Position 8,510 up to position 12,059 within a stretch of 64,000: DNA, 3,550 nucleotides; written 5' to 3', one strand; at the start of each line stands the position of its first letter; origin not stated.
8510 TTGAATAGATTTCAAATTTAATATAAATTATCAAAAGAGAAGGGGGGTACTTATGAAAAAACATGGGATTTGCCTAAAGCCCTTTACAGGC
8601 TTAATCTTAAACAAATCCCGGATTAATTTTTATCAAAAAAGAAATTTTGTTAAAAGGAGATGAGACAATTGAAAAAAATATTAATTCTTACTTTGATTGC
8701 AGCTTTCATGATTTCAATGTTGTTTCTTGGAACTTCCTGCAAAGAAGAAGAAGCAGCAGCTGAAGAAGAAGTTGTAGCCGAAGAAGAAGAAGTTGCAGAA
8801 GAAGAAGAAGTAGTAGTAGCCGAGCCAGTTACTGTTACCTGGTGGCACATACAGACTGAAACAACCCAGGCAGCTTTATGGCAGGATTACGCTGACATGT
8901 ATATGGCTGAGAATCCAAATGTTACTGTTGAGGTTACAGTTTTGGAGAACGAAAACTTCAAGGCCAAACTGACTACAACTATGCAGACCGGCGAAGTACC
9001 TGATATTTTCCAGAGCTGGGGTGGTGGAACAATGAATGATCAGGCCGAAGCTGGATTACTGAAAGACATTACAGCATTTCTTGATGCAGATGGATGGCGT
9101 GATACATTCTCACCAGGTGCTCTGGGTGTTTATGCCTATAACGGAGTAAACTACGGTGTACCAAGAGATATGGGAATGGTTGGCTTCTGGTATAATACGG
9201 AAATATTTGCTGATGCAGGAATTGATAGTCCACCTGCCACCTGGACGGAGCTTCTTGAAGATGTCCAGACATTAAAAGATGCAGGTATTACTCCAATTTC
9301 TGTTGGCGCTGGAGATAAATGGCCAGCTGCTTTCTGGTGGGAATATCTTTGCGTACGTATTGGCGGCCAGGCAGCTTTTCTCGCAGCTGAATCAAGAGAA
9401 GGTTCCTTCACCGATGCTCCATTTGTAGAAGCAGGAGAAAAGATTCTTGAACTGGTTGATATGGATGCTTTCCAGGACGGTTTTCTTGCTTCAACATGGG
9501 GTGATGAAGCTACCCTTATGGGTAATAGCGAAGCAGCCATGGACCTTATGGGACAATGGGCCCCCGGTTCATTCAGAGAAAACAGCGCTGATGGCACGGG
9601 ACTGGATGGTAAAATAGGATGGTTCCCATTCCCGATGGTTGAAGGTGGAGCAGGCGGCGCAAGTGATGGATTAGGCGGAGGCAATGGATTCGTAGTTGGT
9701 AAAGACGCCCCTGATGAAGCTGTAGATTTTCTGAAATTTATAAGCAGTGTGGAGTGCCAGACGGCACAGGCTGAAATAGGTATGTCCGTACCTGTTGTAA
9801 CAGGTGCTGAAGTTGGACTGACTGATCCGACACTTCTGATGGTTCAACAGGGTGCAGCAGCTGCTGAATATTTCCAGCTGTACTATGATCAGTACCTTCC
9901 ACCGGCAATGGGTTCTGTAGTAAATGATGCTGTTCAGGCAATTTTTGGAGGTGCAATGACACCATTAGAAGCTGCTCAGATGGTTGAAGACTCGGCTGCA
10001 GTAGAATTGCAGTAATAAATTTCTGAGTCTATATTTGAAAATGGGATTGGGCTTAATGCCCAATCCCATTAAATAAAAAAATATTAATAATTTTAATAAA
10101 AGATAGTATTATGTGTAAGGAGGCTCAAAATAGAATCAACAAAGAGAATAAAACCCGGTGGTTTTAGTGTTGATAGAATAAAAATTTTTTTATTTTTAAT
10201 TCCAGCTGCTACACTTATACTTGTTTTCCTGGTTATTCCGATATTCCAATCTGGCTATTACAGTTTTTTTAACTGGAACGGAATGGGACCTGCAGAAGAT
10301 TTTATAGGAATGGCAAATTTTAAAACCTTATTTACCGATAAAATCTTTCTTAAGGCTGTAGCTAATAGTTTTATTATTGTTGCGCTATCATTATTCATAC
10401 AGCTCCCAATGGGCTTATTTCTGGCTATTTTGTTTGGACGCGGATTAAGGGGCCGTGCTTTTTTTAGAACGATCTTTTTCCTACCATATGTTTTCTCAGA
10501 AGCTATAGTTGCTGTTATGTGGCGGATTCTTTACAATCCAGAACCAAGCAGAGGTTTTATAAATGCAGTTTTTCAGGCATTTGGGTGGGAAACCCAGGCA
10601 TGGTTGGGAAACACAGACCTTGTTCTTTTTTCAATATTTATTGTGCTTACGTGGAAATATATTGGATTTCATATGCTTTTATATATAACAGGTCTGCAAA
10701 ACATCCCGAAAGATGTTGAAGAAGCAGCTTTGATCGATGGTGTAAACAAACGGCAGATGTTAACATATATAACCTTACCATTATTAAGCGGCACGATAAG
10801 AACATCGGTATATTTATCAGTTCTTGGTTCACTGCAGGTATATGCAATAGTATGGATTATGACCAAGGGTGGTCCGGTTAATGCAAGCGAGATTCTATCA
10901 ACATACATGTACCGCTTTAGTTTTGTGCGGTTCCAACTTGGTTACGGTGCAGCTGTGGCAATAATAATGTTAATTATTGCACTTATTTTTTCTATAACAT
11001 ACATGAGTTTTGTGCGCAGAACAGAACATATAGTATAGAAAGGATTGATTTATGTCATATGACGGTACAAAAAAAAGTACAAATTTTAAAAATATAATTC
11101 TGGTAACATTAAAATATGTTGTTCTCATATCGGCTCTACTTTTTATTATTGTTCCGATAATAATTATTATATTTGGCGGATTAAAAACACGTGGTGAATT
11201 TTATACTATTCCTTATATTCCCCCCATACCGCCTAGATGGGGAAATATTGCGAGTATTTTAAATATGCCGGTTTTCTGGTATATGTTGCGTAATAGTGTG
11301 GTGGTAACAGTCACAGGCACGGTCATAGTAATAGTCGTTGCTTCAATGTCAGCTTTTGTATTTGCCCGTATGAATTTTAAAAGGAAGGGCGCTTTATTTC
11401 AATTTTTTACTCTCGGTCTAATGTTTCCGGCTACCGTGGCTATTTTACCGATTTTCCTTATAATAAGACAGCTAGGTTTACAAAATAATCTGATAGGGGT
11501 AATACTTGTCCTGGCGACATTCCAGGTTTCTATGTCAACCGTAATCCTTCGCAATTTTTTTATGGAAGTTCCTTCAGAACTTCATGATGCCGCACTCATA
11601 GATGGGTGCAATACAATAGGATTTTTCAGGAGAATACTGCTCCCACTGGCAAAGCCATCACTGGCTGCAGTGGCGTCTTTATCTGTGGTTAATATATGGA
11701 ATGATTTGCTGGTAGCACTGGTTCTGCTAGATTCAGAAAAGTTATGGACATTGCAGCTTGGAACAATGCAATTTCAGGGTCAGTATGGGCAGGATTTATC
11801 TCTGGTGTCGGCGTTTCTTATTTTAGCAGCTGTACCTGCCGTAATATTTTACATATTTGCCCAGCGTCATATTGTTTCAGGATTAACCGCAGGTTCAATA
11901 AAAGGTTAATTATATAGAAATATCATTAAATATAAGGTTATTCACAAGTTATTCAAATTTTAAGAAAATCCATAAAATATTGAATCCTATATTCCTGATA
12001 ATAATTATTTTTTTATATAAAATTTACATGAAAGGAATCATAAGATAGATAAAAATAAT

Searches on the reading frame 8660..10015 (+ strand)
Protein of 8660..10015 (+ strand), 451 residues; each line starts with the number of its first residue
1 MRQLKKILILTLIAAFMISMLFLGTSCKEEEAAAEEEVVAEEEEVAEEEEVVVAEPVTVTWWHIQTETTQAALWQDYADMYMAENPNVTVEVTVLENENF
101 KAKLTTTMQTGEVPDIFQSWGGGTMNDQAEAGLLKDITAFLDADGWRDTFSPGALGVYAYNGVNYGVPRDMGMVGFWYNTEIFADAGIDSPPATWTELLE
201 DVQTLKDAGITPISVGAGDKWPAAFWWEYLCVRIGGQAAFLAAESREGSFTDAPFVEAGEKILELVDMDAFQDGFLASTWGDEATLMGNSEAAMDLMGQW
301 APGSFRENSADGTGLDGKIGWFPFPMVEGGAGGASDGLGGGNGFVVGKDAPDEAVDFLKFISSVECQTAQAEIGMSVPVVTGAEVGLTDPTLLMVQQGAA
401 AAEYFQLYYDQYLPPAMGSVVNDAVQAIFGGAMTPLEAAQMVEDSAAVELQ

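Call 8: search_protein_families(library=pfam, proteins=[window:8660-10015:+])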
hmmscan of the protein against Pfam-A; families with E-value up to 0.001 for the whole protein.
window:8660-10015:+ (451 aa): 2 families
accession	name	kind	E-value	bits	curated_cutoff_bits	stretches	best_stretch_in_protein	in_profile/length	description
PF01547.30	SBP_bac_1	-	1.6e-38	133.9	26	1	68-365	4-304/307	Bacterial extracellular solute-binding protein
PF13416.11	SBP_bac_8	-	1.4e-22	81.2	27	1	77-384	2-266/279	Bacterial extracellular solute-binding protein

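Call 71: find_homologous_proteins(query=window:8669-10012:+, max_evalue=1e-40)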
Query window:8669-10012:+ (448 aa): 4675 proteins with E <= 1e-40 among 8000 candidates; the best 120 are listed.
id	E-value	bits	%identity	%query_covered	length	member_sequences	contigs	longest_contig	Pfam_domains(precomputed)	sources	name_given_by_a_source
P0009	2.1e-275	932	93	100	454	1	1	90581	PF13416.12,PF01547.31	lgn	-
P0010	6.2e-253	858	84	100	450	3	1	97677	PF13416.12,PF01547.31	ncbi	-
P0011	1.8e-252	856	84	100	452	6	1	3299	PF13416.12,PF01547.31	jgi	jgi:raffinose/stachyose/melibiose transport system substrate-binding protein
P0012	2.7e-252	856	85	100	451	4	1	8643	PF13416.12,PF01547.31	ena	-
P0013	1.1e-251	854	84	100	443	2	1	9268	PF13416.12,PF01547.31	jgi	-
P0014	7.2e-238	808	82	100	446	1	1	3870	PF13416.12,PF01547.31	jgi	jgi:raffinose/stachyose/melibiose transport system substrate-binding protein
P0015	1.0e-237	808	81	100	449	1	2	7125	PF13416.12,PF01547.31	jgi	jgi:raffinose/stachyose/melibiose transport system substrate-binding protein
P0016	2.0e-237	807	82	100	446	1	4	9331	PF13416.12,PF01547.31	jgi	jgi:raffinose/stachyose/melibiose transport system substrate-binding protein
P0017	2.7e-236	803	78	100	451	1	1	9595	PF13416.12,PF01547.31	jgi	-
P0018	8.6e-236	801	78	100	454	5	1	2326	PF13416.12,PF01547.31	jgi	jgi:raffinose/stachyose/melibiose transport system substrate-binding protein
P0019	4.8e-229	779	77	100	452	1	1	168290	PF13416.12,PF01547.31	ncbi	-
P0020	7.0e-229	779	77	100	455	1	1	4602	PF13416.12,PF01547.31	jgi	jgi:raffinose/stachyose/melibiose transport system substrate-binding protein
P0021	2.3e-221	754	73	100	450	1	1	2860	PF13416.12,PF01547.31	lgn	-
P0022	1.4e-216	738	76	97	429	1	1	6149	PF13416.12,PF01547.31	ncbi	-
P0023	3.0e-214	730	71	100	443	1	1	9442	PF01547.31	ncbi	ncbi:MAG: extracellular solute-binding protein [Candidatus Hydromicrobium sp.]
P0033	2.5e-205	701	70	100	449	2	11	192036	PF13416.12,PF01547.31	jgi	-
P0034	7.6e-205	699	76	89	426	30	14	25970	PF13416.12,PF01547.31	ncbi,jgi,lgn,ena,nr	ncbi:MAG: extracellular solute-binding protein [Candidatus Caldatribacteriota bacterium]|nr:extracel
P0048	1.4e-198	679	66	100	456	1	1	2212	PF13416.12,PF01547.31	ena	-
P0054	7.6e-195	666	66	100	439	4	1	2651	PF01547.31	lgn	-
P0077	1.4e-191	656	66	100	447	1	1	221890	PF01547.31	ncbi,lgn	-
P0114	3.9e-188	644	66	96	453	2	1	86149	PF01547.31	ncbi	-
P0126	7.6e-187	640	65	96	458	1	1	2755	PF01547.31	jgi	jgi:raffinose/stachyose/melibiose transport system substrate-binding protein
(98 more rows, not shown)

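Call 72: find_encoding_contigs(protein=P0033, flank=10000, max_places=2)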
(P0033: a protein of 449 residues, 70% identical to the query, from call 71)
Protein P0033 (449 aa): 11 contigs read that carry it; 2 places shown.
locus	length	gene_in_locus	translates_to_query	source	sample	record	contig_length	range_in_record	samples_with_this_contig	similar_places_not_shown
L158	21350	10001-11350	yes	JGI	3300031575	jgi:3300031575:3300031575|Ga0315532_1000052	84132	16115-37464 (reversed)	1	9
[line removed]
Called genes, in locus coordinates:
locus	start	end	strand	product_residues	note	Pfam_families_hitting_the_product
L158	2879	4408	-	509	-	PF00370:FGGY_N, PF02782:FGGY_C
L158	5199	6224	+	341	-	PF00532:Peripla_BP_1, PF13407:Peripla_BP_4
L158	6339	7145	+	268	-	PF00005:ABC_tran, PF09818:ABC_ATPase (faint), PF13304:AAA_21 (faint)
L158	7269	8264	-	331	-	PF02653:BPD_transp_2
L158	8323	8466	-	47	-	-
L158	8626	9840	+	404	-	PF00480:ROK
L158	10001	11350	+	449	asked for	PF01547:SBP_bac_1, PF13416:SBP_bac_8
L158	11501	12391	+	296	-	PF00528:BPD_transp_1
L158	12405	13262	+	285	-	PF00528:BPD_transp_1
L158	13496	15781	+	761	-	PF00933:Glyco_hydro_3, PF01915:Glyco_hydro_3_C, PF14310:Fn3-like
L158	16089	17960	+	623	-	PF17297:PEPCK_N, PF01293:PEPCK_ATP (weak), PF00821:PEPCK_GTP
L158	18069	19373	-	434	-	PF06245:DUF1015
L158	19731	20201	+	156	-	PF01475:FUR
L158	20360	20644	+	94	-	-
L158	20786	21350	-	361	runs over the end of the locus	PF03706:LPG_synthase_TM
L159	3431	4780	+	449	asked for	PF01547:SBP_bac_1, PF13416:SBP_bac_8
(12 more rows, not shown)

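Call 73: find_encoding_contigs(protein=P0077, flank=10000, max_places=2)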
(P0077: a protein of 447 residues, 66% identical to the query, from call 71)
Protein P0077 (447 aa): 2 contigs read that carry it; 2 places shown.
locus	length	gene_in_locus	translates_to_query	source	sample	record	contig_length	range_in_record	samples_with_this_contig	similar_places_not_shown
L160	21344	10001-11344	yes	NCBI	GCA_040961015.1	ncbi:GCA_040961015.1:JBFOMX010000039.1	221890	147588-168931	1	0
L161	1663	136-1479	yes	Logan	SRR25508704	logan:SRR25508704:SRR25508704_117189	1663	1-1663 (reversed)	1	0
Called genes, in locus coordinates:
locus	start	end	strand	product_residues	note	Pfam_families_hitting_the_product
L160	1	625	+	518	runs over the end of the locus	PF01564:Spermine_synth (faint)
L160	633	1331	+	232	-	PF07314:Lit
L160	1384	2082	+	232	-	PF06966:DUF1295 (weak), PF04191:PEMT, PF04140:ICMT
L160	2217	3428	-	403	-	PF01676:Metalloenzyme, PF10143:PhosphMutase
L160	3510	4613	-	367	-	PF00005:ABC_tran, PF02463:SMC_N (weak), PF13304:AAA_21 (faint), PF17850:CysA_C_terminal (weak), PF17912:OB_MalK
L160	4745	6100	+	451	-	PF01933:CofD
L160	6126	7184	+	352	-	PF00044:Gp_dh_N, PF02800:Gp_dh_C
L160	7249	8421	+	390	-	PF00162:PGK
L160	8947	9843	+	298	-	PF00532:Peripla_BP_1, PF13407:Peripla_BP_4, PF13377:Peripla_BP_3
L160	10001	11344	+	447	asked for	PF01547:SBP_bac_1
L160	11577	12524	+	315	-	PF00528:BPD_transp_1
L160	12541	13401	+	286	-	PF00528:BPD_transp_1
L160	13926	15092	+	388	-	PF01261:AP_endonuc_2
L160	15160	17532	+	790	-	PF00933:Glyco_hydro_3, PF01915:Glyco_hydro_3_C, PF14310:Fn3-like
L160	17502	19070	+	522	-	PF00370:FGGY_N, PF02782:FGGY_C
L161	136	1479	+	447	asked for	PF01547:SBP_bac_1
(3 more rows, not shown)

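Call 74: find_encoding_contigs(protein=P0034, flank=10000, max_places=2)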
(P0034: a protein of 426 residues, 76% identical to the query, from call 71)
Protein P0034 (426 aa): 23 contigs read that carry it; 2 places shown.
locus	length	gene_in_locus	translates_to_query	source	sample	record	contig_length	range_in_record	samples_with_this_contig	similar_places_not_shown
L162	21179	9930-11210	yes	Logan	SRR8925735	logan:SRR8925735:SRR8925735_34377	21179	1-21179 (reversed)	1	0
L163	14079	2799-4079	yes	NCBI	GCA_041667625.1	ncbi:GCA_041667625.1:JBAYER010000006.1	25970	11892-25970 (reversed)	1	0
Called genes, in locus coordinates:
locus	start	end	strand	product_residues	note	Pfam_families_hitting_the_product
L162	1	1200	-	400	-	?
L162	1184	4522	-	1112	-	PF00128:Alpha-amylase, PF16657:Malt_amylase_C, PF18085:Mak_N_cap (weak)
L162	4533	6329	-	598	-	PF11896:GlgE_dom_N_S, PF00128:Alpha-amylase (faint), PF21702:GLGE_C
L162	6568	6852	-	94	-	PF19027:DUF5752 (weak)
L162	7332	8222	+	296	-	PF21302:Zn_ribbon_RlmA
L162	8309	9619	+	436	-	PF00989:PAS, PF08448:PAS_4, PF13426:PAS_9, PF08447:PAS_3 (faint), PF13596:PAS_10 (faint), PF08448:PAS_4, PF13426:PAS_9, PF00990:GGDEF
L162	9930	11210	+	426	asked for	PF01547:SBP_bac_1, PF13416:SBP_bac_8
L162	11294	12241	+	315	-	PF00528:BPD_transp_1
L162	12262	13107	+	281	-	PF00528:BPD_transp_1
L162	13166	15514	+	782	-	PF00933:Glyco_hydro_3, PF01915:Glyco_hydro_3_C, PF14310:Fn3-like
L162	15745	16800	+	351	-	PF00532:Peripla_BP_1, PF13407:Peripla_BP_4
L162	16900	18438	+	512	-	PF00005:ABC_tran, PF09818:ABC_ATPase (faint), PF13304:AAA_21 (faint), PF00005:ABC_tran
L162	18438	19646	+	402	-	PF02653:BPD_transp_2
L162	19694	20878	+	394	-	PF01047:MarR, PF13412:HTH_24 (weak), PF00480:ROK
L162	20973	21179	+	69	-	?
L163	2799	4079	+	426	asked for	PF01547:SBP_bac_1, PF13416:SBP_bac_8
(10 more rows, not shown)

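Call 77: find_encoding_contigs(protein=P0114, flank=10000, max_places=1)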
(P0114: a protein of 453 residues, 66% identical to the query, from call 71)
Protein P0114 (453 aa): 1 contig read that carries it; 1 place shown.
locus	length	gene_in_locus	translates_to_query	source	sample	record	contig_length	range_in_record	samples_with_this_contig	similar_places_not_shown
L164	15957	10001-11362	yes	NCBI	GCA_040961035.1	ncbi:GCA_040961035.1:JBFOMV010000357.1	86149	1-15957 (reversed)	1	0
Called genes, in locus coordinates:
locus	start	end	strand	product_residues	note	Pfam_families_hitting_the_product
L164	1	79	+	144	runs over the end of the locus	PF13473:Cupredoxin_1, PF00127:Copper-bind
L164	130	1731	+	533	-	PF01011:PQQ (weak), PF13360:PQQ_2, PF07774:EMC1_C (faint), PF25293:Beta-prop_EMC1_N (faint), PF13360:PQQ_2, PF01011:PQQ, PF13360:PQQ_2, PF13570:Beta-prop_ACSF4, +1 more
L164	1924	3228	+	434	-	PF17159:MASE3, PF07730:HisKA_3, PF02518:HATPase_c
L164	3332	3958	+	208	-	PF00072:Response_reg, PF00196:GerE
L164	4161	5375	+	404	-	PF13412:HTH_24 (faint), PF00480:ROK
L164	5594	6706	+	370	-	PF00532:Peripla_BP_1 (faint), PF13407:Peripla_BP_4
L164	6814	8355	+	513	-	PF02463:SMC_N (weak), PF00005:ABC_tran, PF13304:AAA_21 (faint), PF00005:ABC_tran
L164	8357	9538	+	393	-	PF02653:BPD_transp_2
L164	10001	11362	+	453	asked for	PF01547:SBP_bac_1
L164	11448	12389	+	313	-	PF00528:BPD_transp_1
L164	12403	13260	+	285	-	PF00528:BPD_transp_1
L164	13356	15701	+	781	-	PF00933:Glyco_hydro_3, PF01915:Glyco_hydro_3_C, PF14310:Fn3-like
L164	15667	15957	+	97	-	?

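Call 78: find_encoding_contigs(protein=P0126, flank=3000, max_places=1)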
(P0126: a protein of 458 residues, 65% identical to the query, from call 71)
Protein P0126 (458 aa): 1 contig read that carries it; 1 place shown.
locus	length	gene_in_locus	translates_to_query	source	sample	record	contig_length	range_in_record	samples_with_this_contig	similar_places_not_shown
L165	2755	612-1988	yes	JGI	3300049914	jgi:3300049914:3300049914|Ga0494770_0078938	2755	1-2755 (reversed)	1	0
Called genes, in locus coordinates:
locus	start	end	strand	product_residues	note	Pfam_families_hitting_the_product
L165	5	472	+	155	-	PF00480:ROK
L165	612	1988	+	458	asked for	PF01547:SBP_bac_1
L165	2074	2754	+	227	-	?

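Call 79: find_encoding_contigs(protein=P0054, flank=3000, max_places=1)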
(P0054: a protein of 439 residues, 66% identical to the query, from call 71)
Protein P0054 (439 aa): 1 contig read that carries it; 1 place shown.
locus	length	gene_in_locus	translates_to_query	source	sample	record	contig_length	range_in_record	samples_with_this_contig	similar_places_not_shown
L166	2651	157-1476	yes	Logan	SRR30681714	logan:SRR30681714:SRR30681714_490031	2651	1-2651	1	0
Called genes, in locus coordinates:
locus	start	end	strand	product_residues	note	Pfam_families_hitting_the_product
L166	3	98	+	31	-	?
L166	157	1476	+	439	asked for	PF01547:SBP_bac_1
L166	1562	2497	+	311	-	PF00528:BPD_transp_1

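Call 80: find_encoding_contigs(protein=P0048, flank=3000, max_places=1)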
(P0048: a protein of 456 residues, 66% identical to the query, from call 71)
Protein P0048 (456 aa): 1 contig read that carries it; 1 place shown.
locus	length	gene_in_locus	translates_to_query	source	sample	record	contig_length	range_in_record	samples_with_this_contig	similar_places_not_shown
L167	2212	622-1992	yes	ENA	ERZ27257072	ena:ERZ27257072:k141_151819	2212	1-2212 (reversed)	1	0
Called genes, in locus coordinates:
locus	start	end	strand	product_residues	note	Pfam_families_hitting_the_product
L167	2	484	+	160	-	?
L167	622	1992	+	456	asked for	PF01547:SBP_bac_1, PF13416:SBP_bac_8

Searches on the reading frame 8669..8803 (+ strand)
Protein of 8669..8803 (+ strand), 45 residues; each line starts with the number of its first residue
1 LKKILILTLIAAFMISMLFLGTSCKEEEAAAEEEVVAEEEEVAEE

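Call 41: find_homologous_proteins(query=A4, max_evalue=1)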
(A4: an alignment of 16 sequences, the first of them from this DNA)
Query A4 (16 sequences) (45 aa, profile of the alignment): 8 proteins with E <= 1 among 8000 candidates.
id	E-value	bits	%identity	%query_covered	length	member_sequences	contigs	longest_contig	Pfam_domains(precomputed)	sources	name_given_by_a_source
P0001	8.0e-11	59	60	56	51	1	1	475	-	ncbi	ncbi:unnamed protein product, partial [marine sediment metagenome]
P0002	1.0e-9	56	54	53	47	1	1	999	-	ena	-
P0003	8.6e-9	53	60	56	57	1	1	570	-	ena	-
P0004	2.1e-8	51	50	58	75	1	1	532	-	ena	-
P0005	1.6e-7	49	52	64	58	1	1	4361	-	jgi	jgi:preprotein translocase subunit SecG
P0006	1.1e-6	46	54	58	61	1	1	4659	-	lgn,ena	-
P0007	3.3e-5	41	52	56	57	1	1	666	-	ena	-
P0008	1.1e-1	30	31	78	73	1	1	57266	-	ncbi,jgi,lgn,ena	ncbi:MAG: hypothetical protein WC560_02825 [Syntrophales bacterium]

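Call 49: find_encoding_contigs(protein=P0005, flank=5000, max_places=3)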
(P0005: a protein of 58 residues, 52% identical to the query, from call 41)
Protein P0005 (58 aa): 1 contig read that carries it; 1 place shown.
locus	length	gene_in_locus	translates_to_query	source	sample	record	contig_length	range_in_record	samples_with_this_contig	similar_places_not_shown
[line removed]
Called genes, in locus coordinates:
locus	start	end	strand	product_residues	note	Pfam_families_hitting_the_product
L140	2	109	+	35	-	?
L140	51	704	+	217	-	PF02607:B12-binding_2, PF02310:B12-binding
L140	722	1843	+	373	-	PF04055:Radical_SAM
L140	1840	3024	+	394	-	PF02222:ATP-grasp, PF02655:ATP-grasp_3, PF07478:Dala_Dala_lig_C, PF13535:ATP-grasp_4 (weak)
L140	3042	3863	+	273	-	PF21455:PylD_N, PF01262:AlaDh_PNT_C (weak)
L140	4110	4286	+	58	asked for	-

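Call 50: find_encoding_contigs(protein=P0006, flank=5000, max_places=3)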
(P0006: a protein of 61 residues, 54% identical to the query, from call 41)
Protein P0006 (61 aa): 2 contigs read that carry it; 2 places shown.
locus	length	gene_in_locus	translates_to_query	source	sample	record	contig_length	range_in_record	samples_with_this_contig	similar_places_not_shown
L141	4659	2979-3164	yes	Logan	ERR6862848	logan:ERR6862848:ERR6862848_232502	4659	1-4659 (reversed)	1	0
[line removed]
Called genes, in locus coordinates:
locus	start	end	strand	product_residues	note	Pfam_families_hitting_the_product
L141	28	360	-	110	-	PF00480:ROK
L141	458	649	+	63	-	-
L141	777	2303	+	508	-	-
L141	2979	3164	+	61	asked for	-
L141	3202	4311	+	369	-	PF01547:SBP_bac_1, PF13416:SBP_bac_8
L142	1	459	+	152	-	?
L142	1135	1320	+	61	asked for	-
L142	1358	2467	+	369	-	PF01547:SBP_bac_1, PF13416:SBP_bac_8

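Call 70: search_protein_families(library=pfam, proteins=[L141:3202-4311:+])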
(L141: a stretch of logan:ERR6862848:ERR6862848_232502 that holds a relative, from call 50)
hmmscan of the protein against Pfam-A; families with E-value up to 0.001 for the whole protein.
L141:3202-4311:+ (369 aa): 2 families
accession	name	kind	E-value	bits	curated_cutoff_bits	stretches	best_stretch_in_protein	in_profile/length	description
PF01547.30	SBP_bac_1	-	2.3e-16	61.1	26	1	18-272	46-302/307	Bacterial extracellular solute-binding protein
PF13416.11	SBP_bac_8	-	2e-13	51.2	27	1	19-300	35-269/279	Bacterial extracellular solute-binding protein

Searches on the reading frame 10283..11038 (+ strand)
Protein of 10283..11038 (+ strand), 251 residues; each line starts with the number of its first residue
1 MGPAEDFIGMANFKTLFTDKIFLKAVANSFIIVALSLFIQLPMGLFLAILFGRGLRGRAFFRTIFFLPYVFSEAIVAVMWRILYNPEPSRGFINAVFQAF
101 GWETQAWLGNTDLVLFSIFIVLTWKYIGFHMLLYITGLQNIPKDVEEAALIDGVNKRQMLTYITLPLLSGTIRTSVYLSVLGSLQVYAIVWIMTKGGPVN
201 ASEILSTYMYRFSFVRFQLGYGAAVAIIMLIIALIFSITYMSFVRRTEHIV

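Call 8: search_protein_families(library=pfam, proteins=[window:10283-11038:+])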
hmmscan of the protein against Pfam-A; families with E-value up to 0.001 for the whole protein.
window:10283-11038:+ (251 aa): 1 family
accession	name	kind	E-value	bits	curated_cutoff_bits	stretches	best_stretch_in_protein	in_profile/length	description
PF00528.27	BPD_transp_1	-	6.1e-17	62.4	26.4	1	41-247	2-182/184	Binding-protein-dependent transport system inner membrane component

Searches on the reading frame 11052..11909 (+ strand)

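Call 8: search_protein_families(library=pfam, proteins=[window:11052-11909:+])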
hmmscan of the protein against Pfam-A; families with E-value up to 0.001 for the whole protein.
window:11052-11909:+ (285 aa): 1 family
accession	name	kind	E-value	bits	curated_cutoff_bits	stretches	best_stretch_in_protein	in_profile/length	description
PF00528.27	BPD_transp_1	-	1.9e-19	70.6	26.4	1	96-275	4-179/184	Binding-protein-dependent transport system inner membrane component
